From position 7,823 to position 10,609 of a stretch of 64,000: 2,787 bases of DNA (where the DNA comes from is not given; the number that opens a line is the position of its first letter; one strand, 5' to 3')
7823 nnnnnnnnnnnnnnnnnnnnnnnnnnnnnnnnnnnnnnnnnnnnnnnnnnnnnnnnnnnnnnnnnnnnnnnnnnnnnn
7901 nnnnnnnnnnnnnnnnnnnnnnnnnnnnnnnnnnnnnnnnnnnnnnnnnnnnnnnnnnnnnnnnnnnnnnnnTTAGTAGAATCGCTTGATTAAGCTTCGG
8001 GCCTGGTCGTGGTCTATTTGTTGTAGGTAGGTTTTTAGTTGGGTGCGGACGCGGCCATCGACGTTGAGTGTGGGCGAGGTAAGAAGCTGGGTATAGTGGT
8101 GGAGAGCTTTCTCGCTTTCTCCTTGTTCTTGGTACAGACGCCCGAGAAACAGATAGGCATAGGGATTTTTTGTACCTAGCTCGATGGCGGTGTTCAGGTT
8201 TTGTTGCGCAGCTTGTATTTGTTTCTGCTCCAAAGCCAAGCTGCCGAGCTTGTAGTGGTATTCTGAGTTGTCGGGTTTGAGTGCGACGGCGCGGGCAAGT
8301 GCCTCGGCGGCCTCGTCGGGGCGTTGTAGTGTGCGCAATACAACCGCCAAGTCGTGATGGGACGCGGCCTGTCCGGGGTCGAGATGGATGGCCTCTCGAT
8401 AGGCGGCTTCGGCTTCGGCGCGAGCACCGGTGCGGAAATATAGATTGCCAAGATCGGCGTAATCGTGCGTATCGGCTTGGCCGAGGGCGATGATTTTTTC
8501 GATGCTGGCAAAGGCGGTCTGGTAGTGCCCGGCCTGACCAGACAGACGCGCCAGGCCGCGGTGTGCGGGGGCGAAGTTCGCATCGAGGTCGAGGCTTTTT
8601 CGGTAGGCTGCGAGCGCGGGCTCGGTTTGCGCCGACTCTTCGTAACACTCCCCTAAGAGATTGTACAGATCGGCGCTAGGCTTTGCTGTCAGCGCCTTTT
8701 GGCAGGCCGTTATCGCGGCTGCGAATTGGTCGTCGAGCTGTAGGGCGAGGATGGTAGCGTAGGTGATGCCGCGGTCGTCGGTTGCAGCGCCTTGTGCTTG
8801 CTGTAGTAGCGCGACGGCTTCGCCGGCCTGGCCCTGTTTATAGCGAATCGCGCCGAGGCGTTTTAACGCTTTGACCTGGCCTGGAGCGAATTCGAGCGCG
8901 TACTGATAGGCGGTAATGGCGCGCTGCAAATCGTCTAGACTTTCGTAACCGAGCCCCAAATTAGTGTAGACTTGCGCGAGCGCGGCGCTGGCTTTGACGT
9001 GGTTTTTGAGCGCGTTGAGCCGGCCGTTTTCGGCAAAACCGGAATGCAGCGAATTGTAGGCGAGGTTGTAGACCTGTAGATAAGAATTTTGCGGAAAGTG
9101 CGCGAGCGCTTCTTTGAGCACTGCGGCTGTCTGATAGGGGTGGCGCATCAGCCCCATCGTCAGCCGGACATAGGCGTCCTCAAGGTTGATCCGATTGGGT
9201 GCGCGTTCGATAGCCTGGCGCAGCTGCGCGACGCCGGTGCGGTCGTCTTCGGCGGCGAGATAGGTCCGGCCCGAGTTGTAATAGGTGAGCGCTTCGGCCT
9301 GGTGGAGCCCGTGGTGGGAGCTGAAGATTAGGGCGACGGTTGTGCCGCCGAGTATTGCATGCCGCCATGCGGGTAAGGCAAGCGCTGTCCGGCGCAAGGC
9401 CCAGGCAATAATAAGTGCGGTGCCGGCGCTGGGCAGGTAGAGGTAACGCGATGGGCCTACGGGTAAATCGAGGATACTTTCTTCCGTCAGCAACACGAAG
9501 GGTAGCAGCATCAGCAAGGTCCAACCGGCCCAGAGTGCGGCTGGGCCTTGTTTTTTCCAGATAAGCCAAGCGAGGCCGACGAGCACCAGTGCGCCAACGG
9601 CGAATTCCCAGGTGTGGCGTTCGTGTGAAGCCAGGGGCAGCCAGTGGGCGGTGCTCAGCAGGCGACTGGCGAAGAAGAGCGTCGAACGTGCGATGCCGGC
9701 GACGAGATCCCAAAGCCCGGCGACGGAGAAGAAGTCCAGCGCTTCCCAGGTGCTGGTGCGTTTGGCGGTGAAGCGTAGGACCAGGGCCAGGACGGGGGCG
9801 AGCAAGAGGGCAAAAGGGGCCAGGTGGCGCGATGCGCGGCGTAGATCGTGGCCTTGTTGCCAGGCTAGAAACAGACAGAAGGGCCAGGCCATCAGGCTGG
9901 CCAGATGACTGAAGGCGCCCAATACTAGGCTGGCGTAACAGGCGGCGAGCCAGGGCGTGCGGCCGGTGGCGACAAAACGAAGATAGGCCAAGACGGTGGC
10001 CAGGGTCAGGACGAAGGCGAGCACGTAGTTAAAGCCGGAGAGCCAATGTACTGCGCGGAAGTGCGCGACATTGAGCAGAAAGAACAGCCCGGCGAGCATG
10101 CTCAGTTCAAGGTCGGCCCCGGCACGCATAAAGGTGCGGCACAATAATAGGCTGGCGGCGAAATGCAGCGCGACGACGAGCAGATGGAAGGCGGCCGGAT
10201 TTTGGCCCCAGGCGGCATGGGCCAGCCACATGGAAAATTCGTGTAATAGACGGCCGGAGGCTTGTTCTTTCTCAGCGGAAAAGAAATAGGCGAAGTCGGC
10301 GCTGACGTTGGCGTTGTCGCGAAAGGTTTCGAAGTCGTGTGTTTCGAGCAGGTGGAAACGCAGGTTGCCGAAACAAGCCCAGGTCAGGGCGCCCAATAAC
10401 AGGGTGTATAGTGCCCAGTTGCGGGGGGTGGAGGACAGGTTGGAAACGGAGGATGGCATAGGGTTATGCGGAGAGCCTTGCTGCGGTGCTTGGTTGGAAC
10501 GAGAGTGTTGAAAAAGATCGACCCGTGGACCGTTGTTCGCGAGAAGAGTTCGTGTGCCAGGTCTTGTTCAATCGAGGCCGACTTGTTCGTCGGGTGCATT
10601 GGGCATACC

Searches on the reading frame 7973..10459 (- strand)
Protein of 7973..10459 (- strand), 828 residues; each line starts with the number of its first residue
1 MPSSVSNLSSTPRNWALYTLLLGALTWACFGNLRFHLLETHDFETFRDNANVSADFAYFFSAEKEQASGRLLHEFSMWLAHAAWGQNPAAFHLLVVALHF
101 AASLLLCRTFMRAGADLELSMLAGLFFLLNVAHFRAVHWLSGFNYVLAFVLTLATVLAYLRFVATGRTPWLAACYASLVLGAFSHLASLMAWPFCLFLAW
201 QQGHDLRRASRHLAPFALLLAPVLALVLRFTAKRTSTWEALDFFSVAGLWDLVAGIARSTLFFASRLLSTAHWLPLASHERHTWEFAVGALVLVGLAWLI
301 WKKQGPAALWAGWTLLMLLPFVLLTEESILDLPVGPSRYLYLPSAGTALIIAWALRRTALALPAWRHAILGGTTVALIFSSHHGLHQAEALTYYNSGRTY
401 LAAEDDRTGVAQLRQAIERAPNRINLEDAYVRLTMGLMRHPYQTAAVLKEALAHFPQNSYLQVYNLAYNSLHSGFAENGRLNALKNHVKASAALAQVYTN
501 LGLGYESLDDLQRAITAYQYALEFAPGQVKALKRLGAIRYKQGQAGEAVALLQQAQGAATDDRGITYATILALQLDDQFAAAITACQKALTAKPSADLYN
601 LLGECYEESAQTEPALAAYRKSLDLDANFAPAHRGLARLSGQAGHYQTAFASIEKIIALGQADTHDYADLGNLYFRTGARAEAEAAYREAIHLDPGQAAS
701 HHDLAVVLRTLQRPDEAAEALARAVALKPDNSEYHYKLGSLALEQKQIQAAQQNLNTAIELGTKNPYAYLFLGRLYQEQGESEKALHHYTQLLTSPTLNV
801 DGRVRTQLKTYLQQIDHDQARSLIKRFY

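Call 9: search_protein_families(library=pfam, proteins=[window:7973-10459:-], max_evalue=0.001)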
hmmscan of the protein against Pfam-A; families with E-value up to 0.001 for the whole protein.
window:7973-10459:- (828 aa): 16 families
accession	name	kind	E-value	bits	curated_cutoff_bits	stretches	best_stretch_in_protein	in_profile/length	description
PF07719.23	TPR_2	-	4.7e-29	98.5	27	2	667-696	4-33/34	Tetratricopeptide repeat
PF00515.34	TPR_1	-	2.1e-28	97.4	27.8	2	495-526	1-32/34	Tetratricopeptide repeat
PF13181.12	TPR_8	-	6.3e-26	88.7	25.7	0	596-628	1-33/34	Tetratricopeptide repeat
PF13431.12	TPR_17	-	1.3e-19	69.2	24.4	0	723-753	4-34/34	Tetratricopeptide repeat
PF14559.12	TPR_19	-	9.2e-19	68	25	3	678-737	5-64/68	Tetratricopeptide repeat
PF13424.12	TPR_12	-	5e-18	65.5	30.1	1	493-556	6-72/77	Tetratricopeptide repeat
PF13414.12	TPR_11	-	8e-18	64.3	26.8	1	713-741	9-37/42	TPR repeat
PF13432.12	TPR_16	-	7.5e-15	55.5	32.7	1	669-731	2-64/65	Tetratricopeptide repeat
PF13428.12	TPR_14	-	1.9e-14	53.1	23.5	1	701-740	4-43/44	Tetratricopeptide repeat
PF13176.12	TPR_7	-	8.3e-10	38.4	27.9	0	768-794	1-27/36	Tetratricopeptide repeat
PF13371.12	TPR_9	-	2.7e-09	37.3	35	0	504-556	4-56/73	Tetratricopeptide repeat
PF23914.1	TPR_CcmH_CycH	-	1.8e-08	34.8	42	1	688-794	40-149/158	Cytochrome c-type biogenesis protein H TPR domain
PF13174.12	TPR_6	-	1.7e-06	28.8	26.3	0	768-794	2-28/33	Tetratricopeptide repeat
PF25064.1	ARM_TT21_5th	-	2.5e-06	28.2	27.8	0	510-589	16-98/117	TT21 fifth ARM repeats domain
PF22860.2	DUF7017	-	0.00024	21.6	27.5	0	671-765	8-104/141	Domain of unknown function (DUF7017)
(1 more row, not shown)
